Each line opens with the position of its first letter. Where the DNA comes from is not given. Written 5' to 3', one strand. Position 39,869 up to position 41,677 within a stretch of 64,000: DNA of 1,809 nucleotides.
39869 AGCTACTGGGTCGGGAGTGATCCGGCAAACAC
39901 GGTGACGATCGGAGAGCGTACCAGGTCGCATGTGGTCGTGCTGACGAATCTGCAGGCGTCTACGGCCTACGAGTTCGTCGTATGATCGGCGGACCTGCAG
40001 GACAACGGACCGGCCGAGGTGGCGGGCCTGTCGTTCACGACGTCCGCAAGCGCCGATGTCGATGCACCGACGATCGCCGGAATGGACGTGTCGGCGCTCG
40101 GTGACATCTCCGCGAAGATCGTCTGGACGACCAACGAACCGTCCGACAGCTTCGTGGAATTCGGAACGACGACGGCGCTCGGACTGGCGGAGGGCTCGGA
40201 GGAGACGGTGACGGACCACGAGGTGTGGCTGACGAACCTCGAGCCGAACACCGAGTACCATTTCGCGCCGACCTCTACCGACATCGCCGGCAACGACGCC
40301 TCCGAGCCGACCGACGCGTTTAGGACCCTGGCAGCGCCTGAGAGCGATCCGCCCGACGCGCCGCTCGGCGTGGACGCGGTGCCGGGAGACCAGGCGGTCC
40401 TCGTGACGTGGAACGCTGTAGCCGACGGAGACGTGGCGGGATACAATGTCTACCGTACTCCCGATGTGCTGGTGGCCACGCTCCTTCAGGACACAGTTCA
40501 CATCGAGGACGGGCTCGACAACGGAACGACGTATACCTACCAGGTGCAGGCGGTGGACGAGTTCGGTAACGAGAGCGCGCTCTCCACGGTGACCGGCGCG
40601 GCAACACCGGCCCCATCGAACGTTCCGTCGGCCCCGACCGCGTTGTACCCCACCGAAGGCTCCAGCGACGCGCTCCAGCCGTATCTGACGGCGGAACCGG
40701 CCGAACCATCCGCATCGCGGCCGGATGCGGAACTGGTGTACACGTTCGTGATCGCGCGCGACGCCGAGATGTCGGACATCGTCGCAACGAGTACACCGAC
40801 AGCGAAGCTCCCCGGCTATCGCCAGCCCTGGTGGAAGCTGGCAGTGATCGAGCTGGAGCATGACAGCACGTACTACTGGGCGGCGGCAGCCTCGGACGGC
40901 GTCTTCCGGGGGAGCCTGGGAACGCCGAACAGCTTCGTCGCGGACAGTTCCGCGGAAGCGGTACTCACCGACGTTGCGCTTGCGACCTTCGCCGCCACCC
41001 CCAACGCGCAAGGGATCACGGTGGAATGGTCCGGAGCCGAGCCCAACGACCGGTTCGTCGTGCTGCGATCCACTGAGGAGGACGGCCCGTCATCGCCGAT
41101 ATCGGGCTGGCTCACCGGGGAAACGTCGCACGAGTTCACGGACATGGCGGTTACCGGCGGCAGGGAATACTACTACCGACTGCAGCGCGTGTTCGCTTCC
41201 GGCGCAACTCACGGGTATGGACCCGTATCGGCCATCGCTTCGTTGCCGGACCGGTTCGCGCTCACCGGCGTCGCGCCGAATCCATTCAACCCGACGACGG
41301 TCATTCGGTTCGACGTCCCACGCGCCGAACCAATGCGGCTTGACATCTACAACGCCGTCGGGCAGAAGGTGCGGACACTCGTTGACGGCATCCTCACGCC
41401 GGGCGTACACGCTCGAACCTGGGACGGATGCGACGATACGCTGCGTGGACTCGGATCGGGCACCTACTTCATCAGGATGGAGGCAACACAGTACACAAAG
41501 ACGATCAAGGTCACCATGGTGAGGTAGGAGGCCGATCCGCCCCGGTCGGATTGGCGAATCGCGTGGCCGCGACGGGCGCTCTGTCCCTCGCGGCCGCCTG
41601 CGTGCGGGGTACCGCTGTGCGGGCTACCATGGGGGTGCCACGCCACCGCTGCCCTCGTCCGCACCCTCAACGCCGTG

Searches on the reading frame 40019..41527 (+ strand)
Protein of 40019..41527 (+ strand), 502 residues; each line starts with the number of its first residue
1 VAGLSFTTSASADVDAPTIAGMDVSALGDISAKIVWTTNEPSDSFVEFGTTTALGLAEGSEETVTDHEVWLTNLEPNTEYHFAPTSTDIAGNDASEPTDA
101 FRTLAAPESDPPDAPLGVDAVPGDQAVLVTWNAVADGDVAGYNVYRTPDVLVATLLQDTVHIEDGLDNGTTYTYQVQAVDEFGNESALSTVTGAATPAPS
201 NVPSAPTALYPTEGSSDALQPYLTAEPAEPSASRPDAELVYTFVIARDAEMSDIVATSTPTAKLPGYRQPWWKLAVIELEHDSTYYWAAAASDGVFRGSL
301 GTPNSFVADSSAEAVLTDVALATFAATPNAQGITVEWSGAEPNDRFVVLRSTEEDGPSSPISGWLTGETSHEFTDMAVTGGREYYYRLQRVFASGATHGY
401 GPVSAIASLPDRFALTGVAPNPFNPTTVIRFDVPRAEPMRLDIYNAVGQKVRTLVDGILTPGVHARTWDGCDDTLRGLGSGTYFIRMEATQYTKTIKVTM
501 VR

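Call 36: search_protein_families(library=pfam, proteins=[window:40019-41527:+], max_evalue=0.00001)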
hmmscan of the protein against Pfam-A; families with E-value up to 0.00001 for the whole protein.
window:40019-41527:+ (502 aa): 4 families
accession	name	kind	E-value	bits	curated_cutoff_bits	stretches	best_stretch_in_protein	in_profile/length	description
PF00041.27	fn3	-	4.5e-12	46.4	25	1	114-186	2-78/84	Fibronectin type III domain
PF16656.11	Pur_ac_phosph_N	-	1.5e-07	32.3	30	0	31-87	14-81/93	Purple acid Phosphatase, N-terminal domain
PF13860.13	FlgD_ig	-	3.2e-07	30.7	27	1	436-490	22-76/79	FlgD Ig-like domain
PF16655.11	PhoD_N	-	1.7e-06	28.9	30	0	124-181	25-78/90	PhoD-like phosphatase, N-terminal domain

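Call 74: search_protein_families(library=ncbifam, proteins=[window:40019-41527:+], max_evalue=0.01)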
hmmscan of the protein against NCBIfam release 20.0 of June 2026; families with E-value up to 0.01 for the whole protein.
window:40019-41527:+ (502 aa): 5 families
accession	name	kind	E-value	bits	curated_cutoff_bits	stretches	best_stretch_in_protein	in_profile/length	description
NF045522.1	MXAN_2561_fam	equivalog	4.4e-10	39.5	150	1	110-200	167-261/304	MXAN_2561 family MXYO-CTERM-anchored protein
TIGR04183.1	Por_Secre_tail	domain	1.7e-05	24.7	23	1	418-498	1-69/72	T9SS type A sorting domain-containing protein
NF005176.1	PRK06655.1-1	equivalog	3.8e-05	23.7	230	1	435-499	95-159/197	flagellar hook assembly protein FlgD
NF033707.1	T9SS_sortase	equivalog_domain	4.9e-05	21.1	420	1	418-492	1001-1080/1095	type IX secretion system sortase PorU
NF009276.0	PRK12633.1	equivalog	0.0013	18.5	383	1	436-491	128-183/234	flagellar basal body rod modification protein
